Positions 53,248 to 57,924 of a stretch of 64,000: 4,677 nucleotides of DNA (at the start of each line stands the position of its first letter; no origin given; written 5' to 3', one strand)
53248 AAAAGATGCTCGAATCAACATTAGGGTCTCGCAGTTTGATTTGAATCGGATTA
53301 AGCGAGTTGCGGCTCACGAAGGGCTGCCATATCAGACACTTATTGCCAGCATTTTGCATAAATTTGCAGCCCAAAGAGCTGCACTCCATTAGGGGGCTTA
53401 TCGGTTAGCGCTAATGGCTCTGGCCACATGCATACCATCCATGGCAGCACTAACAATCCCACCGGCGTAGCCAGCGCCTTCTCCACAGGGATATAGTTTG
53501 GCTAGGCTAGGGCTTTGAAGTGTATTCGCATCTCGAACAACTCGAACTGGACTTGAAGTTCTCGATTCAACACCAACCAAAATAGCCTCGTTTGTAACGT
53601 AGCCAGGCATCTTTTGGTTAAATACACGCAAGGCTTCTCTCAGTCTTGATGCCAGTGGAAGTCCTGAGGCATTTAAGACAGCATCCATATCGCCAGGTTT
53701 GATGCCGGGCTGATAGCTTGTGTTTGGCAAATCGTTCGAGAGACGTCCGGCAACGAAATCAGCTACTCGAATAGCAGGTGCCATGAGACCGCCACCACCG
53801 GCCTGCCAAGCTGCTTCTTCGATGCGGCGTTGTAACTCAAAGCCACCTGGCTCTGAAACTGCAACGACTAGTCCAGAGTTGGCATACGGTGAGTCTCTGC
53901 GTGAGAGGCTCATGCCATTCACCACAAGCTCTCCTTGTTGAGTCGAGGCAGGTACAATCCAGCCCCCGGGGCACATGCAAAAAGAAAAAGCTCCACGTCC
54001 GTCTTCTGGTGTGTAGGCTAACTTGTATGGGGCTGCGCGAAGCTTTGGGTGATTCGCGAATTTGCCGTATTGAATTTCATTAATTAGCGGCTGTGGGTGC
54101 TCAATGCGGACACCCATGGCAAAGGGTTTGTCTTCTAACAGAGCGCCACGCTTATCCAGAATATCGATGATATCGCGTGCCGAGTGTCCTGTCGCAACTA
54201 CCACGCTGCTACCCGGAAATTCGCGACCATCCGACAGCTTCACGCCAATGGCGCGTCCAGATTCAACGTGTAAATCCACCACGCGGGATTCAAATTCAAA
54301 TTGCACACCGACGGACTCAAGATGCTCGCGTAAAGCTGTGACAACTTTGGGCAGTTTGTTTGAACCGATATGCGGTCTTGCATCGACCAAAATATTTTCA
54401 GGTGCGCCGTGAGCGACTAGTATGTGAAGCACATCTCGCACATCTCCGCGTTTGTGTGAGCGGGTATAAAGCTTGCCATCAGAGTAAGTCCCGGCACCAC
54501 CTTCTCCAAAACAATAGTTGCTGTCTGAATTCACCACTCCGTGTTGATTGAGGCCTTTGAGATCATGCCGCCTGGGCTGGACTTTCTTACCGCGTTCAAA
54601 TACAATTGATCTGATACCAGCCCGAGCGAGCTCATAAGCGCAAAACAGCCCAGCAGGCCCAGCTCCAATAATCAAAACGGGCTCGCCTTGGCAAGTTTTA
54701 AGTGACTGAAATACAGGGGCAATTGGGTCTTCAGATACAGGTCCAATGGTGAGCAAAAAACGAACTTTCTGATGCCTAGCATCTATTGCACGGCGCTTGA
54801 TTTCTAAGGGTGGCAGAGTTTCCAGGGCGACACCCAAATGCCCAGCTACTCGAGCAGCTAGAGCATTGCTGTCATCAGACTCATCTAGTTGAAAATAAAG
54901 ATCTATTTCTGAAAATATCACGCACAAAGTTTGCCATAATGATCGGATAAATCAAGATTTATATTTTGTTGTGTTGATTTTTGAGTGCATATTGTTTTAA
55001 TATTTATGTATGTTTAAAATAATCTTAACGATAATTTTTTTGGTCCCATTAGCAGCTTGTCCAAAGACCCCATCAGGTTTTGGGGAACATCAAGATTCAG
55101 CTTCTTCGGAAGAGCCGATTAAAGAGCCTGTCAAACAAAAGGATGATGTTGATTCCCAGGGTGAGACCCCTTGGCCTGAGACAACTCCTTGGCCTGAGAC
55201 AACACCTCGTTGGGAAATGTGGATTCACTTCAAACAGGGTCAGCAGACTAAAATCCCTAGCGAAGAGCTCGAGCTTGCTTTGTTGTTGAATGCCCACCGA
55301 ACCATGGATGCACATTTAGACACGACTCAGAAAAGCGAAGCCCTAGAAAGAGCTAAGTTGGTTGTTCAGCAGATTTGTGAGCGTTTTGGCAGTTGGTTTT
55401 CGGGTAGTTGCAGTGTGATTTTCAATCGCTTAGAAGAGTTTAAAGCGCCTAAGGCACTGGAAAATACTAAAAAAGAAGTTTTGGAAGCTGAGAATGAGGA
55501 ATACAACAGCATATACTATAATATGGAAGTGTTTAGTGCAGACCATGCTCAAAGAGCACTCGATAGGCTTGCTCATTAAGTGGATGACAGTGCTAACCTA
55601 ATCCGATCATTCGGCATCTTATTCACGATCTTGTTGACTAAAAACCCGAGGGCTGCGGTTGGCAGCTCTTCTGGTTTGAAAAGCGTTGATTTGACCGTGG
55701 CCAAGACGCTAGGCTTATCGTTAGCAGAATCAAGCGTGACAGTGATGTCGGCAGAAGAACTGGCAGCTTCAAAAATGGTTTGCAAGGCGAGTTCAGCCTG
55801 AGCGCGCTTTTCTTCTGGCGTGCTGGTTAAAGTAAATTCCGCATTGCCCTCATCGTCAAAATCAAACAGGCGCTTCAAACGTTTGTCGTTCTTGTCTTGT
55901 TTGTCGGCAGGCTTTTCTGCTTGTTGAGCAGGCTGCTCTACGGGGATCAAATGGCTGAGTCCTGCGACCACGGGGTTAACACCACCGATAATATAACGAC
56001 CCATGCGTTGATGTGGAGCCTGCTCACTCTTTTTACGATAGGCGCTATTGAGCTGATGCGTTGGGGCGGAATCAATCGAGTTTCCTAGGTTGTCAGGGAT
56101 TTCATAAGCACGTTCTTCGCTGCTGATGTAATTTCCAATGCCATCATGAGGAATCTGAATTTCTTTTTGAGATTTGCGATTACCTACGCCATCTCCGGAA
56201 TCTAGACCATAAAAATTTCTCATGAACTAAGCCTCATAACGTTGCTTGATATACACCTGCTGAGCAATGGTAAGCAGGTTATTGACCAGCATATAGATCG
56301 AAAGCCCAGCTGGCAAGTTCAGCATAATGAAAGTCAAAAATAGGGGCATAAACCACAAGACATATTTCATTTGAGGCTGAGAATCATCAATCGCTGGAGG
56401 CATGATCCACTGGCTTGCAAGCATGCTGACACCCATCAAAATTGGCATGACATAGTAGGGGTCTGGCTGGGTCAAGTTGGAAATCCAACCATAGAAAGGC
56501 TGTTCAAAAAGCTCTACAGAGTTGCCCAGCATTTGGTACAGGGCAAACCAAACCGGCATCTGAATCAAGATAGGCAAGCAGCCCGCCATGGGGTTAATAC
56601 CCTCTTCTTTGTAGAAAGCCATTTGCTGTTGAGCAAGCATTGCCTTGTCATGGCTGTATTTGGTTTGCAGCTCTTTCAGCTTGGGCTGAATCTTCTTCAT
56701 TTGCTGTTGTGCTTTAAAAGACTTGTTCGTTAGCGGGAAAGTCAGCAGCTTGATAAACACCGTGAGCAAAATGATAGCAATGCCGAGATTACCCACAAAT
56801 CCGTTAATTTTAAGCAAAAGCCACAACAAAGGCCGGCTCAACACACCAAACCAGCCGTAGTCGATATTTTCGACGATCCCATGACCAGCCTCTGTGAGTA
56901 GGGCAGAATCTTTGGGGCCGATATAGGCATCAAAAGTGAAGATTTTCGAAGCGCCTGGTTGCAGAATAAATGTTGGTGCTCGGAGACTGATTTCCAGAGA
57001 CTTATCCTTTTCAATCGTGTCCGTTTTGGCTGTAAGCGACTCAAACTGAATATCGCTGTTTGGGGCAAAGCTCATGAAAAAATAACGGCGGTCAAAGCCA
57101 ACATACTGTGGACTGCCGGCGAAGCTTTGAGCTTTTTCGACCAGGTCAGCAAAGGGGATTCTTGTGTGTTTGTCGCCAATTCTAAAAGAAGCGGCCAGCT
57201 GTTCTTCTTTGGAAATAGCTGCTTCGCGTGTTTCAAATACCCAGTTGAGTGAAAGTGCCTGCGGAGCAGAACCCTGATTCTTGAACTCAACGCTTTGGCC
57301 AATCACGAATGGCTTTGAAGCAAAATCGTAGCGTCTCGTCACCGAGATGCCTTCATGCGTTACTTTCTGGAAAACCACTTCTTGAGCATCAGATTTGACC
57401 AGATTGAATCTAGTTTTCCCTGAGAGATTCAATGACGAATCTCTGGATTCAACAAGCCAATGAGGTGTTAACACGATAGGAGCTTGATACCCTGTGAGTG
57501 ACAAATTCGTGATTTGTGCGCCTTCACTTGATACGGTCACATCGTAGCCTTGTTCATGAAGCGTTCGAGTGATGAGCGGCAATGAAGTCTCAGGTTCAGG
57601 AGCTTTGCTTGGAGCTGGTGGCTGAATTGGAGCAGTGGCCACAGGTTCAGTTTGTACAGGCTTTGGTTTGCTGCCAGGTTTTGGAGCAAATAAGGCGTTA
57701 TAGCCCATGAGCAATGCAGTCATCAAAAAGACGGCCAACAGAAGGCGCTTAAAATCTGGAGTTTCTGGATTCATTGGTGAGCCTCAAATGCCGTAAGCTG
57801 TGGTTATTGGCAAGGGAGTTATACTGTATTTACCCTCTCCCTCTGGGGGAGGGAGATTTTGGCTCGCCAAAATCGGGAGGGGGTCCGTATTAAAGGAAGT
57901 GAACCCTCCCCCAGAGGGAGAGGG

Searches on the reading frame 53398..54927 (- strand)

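Call 103: search_protein_families(library=pfam, proteins=[window:53398-54927:-], max_evalue=0.00001)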
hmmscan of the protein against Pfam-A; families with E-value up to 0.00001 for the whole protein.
window:53398-54927:- (509 aa): 11 families
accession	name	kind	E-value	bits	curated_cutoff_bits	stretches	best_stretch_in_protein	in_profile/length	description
PF21688.3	FAD-depend_C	-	4.3e-66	223.3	27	1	268-457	1-197/197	FAD-dependent protein, C-terminal domain-like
PF03486.20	HI0933_like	-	7.4e-14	52.2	50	1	84-249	3-165/244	HI0933-like protein Rossmann domain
PF01266.30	DAO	-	7.8e-14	52.4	27.9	1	84-114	2-32/353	FAD dependent oxidoreductase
PF07992.20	Pyr_redox_2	-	1e-12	48.5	26.1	1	178-252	168-241/291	Pyridine nucleotide-disulphide oxidoreductase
PF00890.30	FAD_binding_2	-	2.3e-10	40.7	20.4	1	84-115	2-33/414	FAD binding domain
PF01494.25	FAD_binding_3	-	3e-08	33.7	22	1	83-115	3-35/349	FAD binding domain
PF01134.28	GIDA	-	1.8e-07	31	22.1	0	84-110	2-28/391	Glucose inhibited division protein A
PF13450.12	NAD_binding_8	-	7.3e-07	29.8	21.9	1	86-114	1-29/68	NAD(P)-binding Rossmann-like domain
PF13738.12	Pyr_redox_3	-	7.5e-07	29.1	30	0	85-117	1-34/305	Pyridine nucleotide-disulphide oxidoreductase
PF01593.30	Amino_oxidase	-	1.2e-06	28.5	19.8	0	195-250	206-258/443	Flavin containing amine oxidoreductase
PF00070.33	Pyr_redox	-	2.8e-06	28.2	22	0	84-117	2-35/82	Pyridine nucleotide-disulphide oxidoreductase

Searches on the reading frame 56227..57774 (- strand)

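Call 103: search_protein_families(library=pfam, proteins=[window:56227-57774:-], max_evalue=0.00001)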
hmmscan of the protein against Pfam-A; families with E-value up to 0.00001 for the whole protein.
window:56227-57774:- (515 aa): 2 families
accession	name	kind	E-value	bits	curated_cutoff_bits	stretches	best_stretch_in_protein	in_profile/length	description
PF02096.25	60KD_IMP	-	3.9e-57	193.2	35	1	331-510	2-162/163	60Kd inner membrane protein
PF14849.12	YidC_periplas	-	5.2e-24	86.1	24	1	77-319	9-283/283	YidC periplasmic domain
